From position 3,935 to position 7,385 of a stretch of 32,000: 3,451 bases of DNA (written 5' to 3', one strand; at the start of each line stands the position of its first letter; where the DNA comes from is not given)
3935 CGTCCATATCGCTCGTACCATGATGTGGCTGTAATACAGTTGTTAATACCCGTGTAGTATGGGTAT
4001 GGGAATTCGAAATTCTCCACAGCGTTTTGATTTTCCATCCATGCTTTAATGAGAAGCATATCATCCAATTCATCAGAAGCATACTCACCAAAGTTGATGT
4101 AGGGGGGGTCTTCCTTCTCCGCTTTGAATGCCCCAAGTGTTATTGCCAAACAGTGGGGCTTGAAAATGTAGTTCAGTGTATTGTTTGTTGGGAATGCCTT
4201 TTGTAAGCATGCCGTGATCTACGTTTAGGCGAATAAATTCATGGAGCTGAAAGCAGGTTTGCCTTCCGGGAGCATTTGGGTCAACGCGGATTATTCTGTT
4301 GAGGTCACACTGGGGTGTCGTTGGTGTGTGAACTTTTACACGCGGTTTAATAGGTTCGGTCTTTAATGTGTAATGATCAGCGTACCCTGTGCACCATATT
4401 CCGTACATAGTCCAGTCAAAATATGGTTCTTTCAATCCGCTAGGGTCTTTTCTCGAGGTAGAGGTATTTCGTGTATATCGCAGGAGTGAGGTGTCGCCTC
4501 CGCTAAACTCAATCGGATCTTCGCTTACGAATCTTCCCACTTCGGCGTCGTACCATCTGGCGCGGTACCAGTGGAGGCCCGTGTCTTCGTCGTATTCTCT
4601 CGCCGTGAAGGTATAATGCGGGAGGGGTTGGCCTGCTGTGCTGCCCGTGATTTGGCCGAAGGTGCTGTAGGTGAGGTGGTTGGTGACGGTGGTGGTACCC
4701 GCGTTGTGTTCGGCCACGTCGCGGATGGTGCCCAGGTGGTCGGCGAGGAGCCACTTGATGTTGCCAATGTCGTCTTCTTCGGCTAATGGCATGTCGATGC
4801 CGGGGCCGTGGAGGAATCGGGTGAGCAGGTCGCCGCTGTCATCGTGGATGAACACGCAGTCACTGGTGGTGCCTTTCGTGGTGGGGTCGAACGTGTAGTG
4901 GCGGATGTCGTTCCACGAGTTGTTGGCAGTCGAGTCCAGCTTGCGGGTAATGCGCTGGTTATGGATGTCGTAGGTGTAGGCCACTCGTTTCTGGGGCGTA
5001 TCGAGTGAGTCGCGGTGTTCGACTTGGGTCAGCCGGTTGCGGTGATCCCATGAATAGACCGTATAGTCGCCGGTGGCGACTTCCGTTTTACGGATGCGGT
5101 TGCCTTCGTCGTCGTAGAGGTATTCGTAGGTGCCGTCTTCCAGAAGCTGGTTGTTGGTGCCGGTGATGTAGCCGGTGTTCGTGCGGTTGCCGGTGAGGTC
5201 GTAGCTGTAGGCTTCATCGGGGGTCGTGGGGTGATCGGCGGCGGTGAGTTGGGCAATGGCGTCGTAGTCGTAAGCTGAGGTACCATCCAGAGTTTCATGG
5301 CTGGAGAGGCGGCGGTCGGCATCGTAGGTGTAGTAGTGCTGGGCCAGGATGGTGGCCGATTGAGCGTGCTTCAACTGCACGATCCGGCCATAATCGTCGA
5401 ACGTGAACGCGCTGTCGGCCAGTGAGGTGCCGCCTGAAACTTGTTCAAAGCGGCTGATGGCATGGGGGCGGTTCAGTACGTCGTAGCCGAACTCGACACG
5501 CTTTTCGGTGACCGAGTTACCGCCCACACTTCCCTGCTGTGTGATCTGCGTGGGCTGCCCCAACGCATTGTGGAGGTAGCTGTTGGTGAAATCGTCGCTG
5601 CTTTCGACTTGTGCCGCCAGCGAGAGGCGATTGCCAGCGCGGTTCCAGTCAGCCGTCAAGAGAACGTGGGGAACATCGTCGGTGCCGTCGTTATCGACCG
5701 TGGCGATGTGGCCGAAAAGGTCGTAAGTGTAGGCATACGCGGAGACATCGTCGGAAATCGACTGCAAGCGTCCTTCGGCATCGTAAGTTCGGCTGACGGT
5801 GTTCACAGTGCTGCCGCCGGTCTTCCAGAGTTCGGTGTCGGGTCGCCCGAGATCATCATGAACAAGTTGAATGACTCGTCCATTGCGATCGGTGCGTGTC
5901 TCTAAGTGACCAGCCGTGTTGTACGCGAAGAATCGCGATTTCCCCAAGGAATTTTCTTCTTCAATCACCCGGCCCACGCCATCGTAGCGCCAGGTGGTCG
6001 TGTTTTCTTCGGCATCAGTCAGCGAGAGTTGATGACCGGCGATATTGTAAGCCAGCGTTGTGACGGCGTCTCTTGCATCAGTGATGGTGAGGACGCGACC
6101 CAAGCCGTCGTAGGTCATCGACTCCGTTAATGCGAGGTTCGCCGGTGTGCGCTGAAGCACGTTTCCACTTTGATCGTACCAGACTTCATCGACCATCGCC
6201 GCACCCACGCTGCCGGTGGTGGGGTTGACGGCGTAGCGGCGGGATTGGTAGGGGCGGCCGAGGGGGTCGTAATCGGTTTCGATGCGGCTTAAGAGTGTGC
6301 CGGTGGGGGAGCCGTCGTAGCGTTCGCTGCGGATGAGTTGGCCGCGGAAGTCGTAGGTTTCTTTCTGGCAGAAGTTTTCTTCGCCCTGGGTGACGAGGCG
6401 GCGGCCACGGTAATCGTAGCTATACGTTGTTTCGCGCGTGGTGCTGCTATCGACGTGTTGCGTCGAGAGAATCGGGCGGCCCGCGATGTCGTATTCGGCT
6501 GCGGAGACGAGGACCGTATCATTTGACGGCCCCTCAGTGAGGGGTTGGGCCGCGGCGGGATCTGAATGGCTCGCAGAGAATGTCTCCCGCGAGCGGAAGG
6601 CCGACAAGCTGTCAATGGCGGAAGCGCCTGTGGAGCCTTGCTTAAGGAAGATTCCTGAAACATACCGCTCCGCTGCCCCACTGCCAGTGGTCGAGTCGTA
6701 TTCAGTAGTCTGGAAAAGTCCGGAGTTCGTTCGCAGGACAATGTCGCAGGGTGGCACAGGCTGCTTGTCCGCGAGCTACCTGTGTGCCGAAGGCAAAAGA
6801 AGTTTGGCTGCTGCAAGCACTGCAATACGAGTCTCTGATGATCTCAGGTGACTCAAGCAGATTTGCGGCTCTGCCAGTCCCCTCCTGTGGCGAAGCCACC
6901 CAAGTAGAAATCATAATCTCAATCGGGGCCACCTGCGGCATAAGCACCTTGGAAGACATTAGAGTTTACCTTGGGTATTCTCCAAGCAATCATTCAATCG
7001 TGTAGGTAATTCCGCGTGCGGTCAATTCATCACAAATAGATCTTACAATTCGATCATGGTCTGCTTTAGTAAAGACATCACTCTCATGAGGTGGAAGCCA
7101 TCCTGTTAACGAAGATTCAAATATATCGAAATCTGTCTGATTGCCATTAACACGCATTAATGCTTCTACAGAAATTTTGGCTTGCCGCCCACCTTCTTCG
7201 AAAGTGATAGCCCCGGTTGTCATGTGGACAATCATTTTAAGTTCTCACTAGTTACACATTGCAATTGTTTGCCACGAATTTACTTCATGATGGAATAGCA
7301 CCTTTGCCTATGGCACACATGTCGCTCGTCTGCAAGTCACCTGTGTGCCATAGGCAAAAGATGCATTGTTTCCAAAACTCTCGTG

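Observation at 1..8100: Stand-alone array of N-terminus-less rhs toxin/immunity cassettes in a planctomycete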

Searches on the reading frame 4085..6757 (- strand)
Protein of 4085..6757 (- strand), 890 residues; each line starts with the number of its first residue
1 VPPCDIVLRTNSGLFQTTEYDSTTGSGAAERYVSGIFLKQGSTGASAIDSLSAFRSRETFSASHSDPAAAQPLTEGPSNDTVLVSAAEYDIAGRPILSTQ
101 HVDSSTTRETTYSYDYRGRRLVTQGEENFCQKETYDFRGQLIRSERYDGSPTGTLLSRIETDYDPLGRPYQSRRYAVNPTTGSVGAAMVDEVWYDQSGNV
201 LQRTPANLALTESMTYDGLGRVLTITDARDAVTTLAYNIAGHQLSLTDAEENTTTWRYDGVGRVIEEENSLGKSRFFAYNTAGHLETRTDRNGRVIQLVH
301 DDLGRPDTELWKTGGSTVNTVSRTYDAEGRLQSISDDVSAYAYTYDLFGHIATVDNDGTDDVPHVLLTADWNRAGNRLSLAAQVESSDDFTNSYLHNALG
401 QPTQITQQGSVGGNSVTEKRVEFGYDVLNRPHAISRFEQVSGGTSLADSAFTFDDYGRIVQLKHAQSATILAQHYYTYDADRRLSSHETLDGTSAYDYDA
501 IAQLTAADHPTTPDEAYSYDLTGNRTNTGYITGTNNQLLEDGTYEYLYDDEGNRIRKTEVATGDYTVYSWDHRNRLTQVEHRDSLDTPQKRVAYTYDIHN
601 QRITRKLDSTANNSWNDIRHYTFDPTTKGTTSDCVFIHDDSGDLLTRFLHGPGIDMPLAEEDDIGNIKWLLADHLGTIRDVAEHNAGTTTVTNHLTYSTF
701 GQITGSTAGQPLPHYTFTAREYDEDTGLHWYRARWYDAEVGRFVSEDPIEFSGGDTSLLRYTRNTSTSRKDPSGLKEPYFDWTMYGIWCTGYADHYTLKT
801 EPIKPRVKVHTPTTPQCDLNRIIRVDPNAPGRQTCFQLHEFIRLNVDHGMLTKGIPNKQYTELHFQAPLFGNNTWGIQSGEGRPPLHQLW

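Call 7: search_protein_families(library=pfam, proteins=[window:4085-6757:-], max_evalue=0.01)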
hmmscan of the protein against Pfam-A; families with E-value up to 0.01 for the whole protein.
window:4085-6757:- (890 aa): 1 family
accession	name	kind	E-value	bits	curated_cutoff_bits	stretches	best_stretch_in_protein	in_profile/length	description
PF05593.20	RHS_repeat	-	3.1e-17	62.9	22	3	216-250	1-35/38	RHS Repeat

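Call 9: search_protein_families(library=ncbifam, proteins=[window:4085-6757:-], max_evalue=0.01)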
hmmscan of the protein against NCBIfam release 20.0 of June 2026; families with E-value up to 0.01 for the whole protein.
window:4085-6757:- (890 aa): 3 families
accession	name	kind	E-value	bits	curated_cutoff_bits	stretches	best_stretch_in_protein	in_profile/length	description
TIGR03696.1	Rhs_assc_core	domain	7.1e-17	61.7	32.5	1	697-775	1-76/76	RHS repeat-associated core domain-containing protein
TIGR01643.1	YD_repeat_2x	repeat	2.3e-15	56.4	15.8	1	237-274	1-38/42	YD repeat-containing protein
NF041261.1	RHS_core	equivalog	2.7e-15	55.3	2000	3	209-351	534-672/1261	RHS element core protein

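Call 19: find_homologous_proteins(query=window:4085-6757:-, max_evalue=1e-10)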
Query window:4085-6757:- (890 aa): 1954 proteins with E <= 1e-10 among 8000 candidates; the best 120 are listed.
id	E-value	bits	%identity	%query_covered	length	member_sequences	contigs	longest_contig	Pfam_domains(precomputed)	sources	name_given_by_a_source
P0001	0.0e+0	2063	100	100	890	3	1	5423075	PF05593.20,PF25023.2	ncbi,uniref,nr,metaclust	ncbi:RHS repeat domain-containing protein [Planctopirus limnophila]|uniref:RHS repeat domain-contain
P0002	1.1e-198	681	46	81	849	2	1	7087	PF05593.20,PF25023.2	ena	-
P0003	6.6e-194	665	47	78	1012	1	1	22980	PF05593.20,PF25023.2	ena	-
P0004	1.1e-166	575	40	78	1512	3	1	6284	PF05593.20,PF25023.2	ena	-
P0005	9.8e-152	525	39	84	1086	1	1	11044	PF05593.20,PF25023.2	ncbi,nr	ncbi:MAG: hypothetical protein KJ000_35960, partial [Pirellulaceae bacterium]|nr:hypothetical protei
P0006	9.8e-142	492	38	75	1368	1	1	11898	PF05593.20,PF13517.13,PF25023.2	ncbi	-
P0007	1.7e-141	491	39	65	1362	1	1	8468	PF05593.20,PF25023.2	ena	-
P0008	1.3e-136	475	40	73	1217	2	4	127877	PF05593.20,PF25023.2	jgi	jgi:RHS repeat-associated protein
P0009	2.8e-135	471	40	69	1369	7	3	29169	PF15283.13,PF05593.20,PF25023.2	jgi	jgi:RHS repeat-associated protein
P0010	2.8e-133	464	36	83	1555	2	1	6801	PF05593.20,PF13517.13,PF25023.2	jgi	jgi:RHS repeat-associated protein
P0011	6.6e-133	463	36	78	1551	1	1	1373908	PF05593.20,PF25023.2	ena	-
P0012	1.8e-132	462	38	82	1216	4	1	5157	PF05593.20,PF25023.2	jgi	jgi:RHS repeat-associated protein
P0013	2.1e-131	458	37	72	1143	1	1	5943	PF05593.20,PF25023.2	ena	-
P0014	1.5e-130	455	39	80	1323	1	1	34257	PF05593.20,PF25023.2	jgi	jgi:RHS repeat-associated protein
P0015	5.7e-130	453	37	75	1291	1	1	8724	PF05593.20,PF25023.2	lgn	-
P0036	1.1e-115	406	39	66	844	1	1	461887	PF05593.20,PF25023.2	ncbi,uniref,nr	ncbi:RHS repeat-associated core domain-containing protein [Blastopirellula marina]|uniref:Teneurin-l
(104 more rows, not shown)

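Call 20: find_encoding_contigs(protein=P0001, flank=10000, max_places=3)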
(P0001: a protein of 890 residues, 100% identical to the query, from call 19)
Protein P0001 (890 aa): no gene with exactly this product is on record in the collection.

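Call 54: search_solved_structures(query=window:4085-6757:-, max_evalue=0.00001)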
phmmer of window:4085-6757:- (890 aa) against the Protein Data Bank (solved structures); distinct sequences matched with E-value up to 0.00001: 15.
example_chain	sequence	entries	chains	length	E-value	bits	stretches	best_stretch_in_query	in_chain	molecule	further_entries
8qja_A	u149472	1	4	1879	3e-28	101.8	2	544-774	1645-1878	Putative type VI secretion system YD repeat-containing Rhs element Vgr protein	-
8h8a_A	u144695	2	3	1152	3e-21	78.6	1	212-409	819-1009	Putative Rhs-family protein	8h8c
8h8b_A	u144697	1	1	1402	1.2e-20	76.7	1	212-409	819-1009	Putative Rhs-family protein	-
8uy4_A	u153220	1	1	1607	3.6e-18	68.5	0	702-787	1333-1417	Tse15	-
8uxt_A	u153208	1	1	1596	3.8e-17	65.1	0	194-284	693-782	Tse15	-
7q97_A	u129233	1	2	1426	6.2e-17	64.4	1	479-764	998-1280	Rhs family protein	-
8cp6_B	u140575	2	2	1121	2.8e-16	62.2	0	716-775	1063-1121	Toxin protein Tse5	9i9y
8qjd_A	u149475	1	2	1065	2.7e-12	49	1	533-774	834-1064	Salmonella bongori Rhs core domain (residues 360-1420)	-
8qjb_A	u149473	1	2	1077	3e-12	48.9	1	533-774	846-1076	T6SS-associated Rhs core domain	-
8qjc_A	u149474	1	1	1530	3.3e-12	48.7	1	533-790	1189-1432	T6SS-associated Rhs core and toxin domain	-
8fjp_A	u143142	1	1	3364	2.5e-10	42.5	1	547-774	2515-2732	salivary gland surface protein 1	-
9pt5_A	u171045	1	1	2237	7.3e-10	41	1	450-775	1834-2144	Teneurin-like protein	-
9ifo_A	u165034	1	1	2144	8.5e-10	40.8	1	450-775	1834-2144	Teneurin-Like Protein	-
7pq5_L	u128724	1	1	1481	1.4e-07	33.4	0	191-356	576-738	Tre23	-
9on3_A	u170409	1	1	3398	2.5e-06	29.3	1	587-774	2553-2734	SGS4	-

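Call 65: find_encoding_contigs(protein=P0036, flank=10000, max_places=2)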
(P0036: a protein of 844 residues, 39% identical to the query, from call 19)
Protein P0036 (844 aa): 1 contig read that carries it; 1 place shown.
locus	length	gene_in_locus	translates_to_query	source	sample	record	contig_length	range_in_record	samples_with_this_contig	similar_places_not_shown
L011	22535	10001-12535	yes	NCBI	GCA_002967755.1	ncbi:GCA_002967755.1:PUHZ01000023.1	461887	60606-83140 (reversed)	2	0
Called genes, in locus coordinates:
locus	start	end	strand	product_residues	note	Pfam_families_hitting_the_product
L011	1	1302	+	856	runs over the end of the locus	PF05593:RHS_repeat (weak), PF25023:TEN_YD-shell, PF05593:RHS_repeat, PF25023:TEN_YD-shell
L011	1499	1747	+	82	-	-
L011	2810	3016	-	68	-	-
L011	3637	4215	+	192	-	-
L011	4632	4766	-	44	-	-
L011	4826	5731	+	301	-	PF25023:TEN_YD-shell (weak)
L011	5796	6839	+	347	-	PF25171:Beta-prop_WDR36-Utp21_1st, PF23381:Beta-prop_IFT122_1st, PF23383:Beta-prop_IFT140_1st, PF24807:WD40_CDC20-Fz, PF25168:Beta-prop_WDR36-Utp21_2nd, PF25173:Beta-prop_WDR3_1st, PF24796:WDR55, PF24797:Beta-prop_WDR35_TULP_N, +20 more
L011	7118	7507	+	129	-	-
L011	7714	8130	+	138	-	-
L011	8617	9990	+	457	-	PF01609:DDE_Tnp_1, PF13701:DDE_Tnp_1_4 (weak)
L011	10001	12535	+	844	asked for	PF05593:RHS_repeat, PF25023:TEN_YD-shell, PF05593:RHS_repeat, PF25023:TEN_YD-shell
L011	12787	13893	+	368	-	-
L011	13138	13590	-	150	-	-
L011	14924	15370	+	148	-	-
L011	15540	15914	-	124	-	-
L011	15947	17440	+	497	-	PF24758:LRR_At5g56370 (faint)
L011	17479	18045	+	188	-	-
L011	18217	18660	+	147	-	-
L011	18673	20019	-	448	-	PF07394:DUF1501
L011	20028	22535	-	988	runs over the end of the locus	PF07635:PSCyt1, PF07583:PSCyt2, PF13385:Laminin_G_3, PF07587:PSD1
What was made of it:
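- Comparable fragmented arrays with an IS insertion occur in Blastopirellula marina (call 65).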

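Call 69: search_protein_families(library=pfam, proteins=[L011:12787-13893:+], max_evalue=0.01)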
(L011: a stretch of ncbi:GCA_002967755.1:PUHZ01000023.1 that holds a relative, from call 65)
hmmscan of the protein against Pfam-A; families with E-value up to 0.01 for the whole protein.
L011:12787-13893:+ (368 aa): 1 family
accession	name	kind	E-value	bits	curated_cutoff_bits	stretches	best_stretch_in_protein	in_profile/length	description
PF12849.12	PBP_like_2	-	2.9e-05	24.4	27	1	55-212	7-140/267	PBP superfamily domain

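Call 89: predict_structure(alignment_id=A3)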
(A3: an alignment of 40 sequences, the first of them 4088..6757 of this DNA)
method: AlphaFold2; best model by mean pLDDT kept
length: 890 residues; sequences in the alignment: 40
mean_pLDDT: 74.4   pTM: 0.71
mean pLDDT of the five models: 74.4, 73.7, 73.5, 73.5, 71.3
residues with pLDDT >= 90: 438; 70-90: 195; 50-70: 31; < 50: 226
segments of 3 or more residues with pLDDT < 50: 1-83, 748-890
pLDDT, mean of each block of 10 residues (from residue 1): 28 24 33 32 24 27 32 37 70 88 75 90 83 92 90 86 89 80 72 88 71 89 88 91 89 92 92 95 94 95 94 94 95 95 95 94 95 92 95 92 93 88 88 94 94 83 96 92 87 91 87 90 82 88 95 95 98 93 98 92 95 95 79 90 94 84 93 91 93 93 87 90 93 84 68 32 32 27 25 28 30 30 29 28 28 25 25 24 27
secondary structure, 60 per line:
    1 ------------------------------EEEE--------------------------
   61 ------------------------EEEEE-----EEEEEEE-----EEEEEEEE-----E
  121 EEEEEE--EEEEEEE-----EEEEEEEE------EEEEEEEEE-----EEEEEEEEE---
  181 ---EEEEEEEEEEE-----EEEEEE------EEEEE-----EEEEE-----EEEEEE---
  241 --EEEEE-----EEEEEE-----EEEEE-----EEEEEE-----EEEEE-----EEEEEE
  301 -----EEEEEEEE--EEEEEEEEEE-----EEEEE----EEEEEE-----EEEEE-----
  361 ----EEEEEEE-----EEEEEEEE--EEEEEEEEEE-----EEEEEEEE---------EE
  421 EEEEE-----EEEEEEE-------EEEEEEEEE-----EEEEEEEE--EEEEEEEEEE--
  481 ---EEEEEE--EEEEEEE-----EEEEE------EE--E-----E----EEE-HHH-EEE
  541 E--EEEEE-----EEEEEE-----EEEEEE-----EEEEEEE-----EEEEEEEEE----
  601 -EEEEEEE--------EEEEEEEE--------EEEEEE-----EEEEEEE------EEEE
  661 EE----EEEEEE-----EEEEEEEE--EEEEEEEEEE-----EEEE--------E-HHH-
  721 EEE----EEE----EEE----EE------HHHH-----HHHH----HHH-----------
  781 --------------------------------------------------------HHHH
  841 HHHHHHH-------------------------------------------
elements in order (helices of 4 or more, strands of 3 or more residues): E31-34 E85-89 E95-101 E107-114 E120-126 E129-135 E141-148 E155-163 E169-177 E184-194 E200-205 E212-216 E222-226 E232-237 E243-247 E253-258 E264-268 E274-279 E285-289 E295-300 E306-313 E316-325 E331-335 E340-345 E351-355 E365-371 E377-384 E387-396 E402-409 E419-425 E431-437 E445-453 E459-466 E469-478 E484-489 E492-498 E504-508 E530-532 E538-541 E544-548 E554-559 E565-570 E576-582 E588-596 E602-608 E617-624 E633-638 E644-650 E657-662 E667-672 E678-685 E688-697 E703-706 E721-723 E728-730 E735-737 H750-753 H759-762 H837-847
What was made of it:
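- The first 83 residues of Rhs890 are not predicted to fold (call 89).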

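Call 91: fold_search(model_id=the predicted structure, library=pdb)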
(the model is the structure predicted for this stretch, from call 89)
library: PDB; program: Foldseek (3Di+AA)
matches with E <= 10: 741; with E <= 0.001: 90
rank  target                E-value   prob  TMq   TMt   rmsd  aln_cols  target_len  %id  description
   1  8qja_C                7.3e-38  1.00  0.32  0.29  15.2       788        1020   19  T6SS-linked Rhs repeat protein - Advenella mimigardefordensis VgrG-Rhs core (released 2024-09-25)
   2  8qja_A                7.7e-38  1.00  0.33  0.30  15.0       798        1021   19  T6SS-linked Rhs repeat protein - Advenella mimigardefordensis VgrG-Rhs core (released 2024-09-25)
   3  8qja_D                1.8e-36  1.00  0.32  0.29  15.2       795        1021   19  T6SS-linked Rhs repeat protein - Advenella mimigardefordensis VgrG-Rhs core (released 2024-09-25)
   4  8uy4_A                1.8e-36  1.00  0.29  0.21  18.0       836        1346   17  Acinetobacter baumannii Tse15 Rhs effector (released 2024-10-09)
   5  8qja_B                3.7e-36  1.00  0.32  0.29  15.3       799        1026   20  T6SS-linked Rhs repeat protein - Advenella mimigardefordensis VgrG-Rhs core (released 2024-09-25)
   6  8cp6_B                1.6e-35  1.00  0.34  0.28  18.4       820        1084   18  Type six secretion system exported effector 5 (Tse5) (released 2023-12-06)
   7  8uxt                  1.6e-35  1.00  0.31  0.21  17.7       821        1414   17  Acinetobacter baumannii Tse15 Rhs effector, toxin cleavage mutant (D1369N, D1391N) (released 2024-10-09)
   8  7q97_A                9.5e-35  1.00  0.28  0.24  18.7       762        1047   18  Structure of the bacterial type VI secretion system effector RhsA. (released 2021-12-22)
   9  8qjd_B                1.4e-34  1.00  0.46  0.40  12.4       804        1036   18  T6SS-linked Rhs repeat protein - Salmonella bongori Rhs-core domain (released 2024-09-25)
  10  8qjc                  5.5e-34  1.00  0.47  0.41  15.2       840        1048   16  T6SS-linked Rhs repeat protein - Salmonella bongori Rhs-core domain with toxin domain (released 2024-09-25)
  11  8qjb_A                4.3e-33  1.00  0.46  0.40  15.3       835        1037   17  T6SS-linked Rhs repeat protein - Salmonella bongori Rhs-core domain extended N-terminus (released 2024-09-25)
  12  9ifo_A                2.3e-32  1.00  0.51  0.34  12.8       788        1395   17  Structure of Teneurin-Like Protein (TLP) (released 2026-03-11)
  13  8h8b                  5.7e-32  1.00  0.30  0.26  31.2       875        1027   16  Type VI secretion system effector RhsP in its pre-autoproteolysis and monomeric form (released 2023-01-18)
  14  8h8a_A                7.2e-32  1.00  0.60  0.56   4.1       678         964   19  Type VI secretion system effector RhsP in its post-autoproteolysis and monomeric form (released 2023-01-18)
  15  6ske_A                1.2e-31  1.00  0.36  0.20  20.6       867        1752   14  Teneurin 2 in complex with Latrophilin 2 Lec domain (released 2020-02-12)
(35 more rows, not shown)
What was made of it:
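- On Rhs / YD-repeat polymorphic toxin: The AF2 beta-cocoon matches Rhs shells at E 1e-31 to 1e-38 (calls 89, 91).
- The best overlay, on RhsP 8h8a, covers 678 columns of a 964-residue shell (calls 89, 91). The folded part of Rhs890 (about 665 aa) is the size of TcC components (660-675 residues modelled in 4igl_B, 6l7i_G, 5kis_B; call 91).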

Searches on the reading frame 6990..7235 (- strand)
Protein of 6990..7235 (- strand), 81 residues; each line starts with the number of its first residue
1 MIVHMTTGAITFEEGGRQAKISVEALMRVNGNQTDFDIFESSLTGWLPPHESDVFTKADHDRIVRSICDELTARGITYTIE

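Call 7: search_protein_families(library=pfam, proteins=[window:6990-7235:-], max_evalue=0.01)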
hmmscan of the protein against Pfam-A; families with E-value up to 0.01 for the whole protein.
window:6990-7235:- (81 aa): 1 family
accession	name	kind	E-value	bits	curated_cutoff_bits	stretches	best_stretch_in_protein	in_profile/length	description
PF15603.11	Imm74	-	2.4e-32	111.3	27.1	1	2-81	1-80/80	Immunity protein 74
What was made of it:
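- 6990..7235 (-): Orphan immunity gene Imm74 (81 aa), with no cognate toxin in the window. PF15603, 2.4e-32, full length (call 7).
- Checked: ORF 6990..7235 is Imm74 (PF15603, 2.4e-32; call 7).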

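Call 9: search_protein_families(library=ncbifam, proteins=[window:6990-7235:-], max_evalue=0.01)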
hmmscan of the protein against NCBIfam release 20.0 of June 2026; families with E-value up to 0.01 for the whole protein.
window:6990-7235:- (81 aa): 1 family
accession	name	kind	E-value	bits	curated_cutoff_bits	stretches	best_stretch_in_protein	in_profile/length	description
NF006415.0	PRK08662.1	equivalog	0.0051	15.6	243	1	22-60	83-120/381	nicotinate phosphoribosyltransferase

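Call 13: find_encoding_contigs(protein=window:6990-7235:-, flank=10000, max_places=6)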
Protein window:6990-7235:- (81 aa): 2 contigs read that carry it; 2 places shown.
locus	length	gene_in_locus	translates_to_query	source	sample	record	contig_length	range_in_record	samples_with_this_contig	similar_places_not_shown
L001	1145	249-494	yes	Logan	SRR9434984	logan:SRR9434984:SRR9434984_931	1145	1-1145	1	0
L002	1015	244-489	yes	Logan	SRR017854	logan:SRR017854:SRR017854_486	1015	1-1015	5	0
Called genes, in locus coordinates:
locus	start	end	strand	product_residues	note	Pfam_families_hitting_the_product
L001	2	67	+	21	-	?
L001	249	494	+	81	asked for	PF15603:Imm74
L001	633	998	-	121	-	-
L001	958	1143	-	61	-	?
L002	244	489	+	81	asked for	PF15603:Imm74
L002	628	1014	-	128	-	?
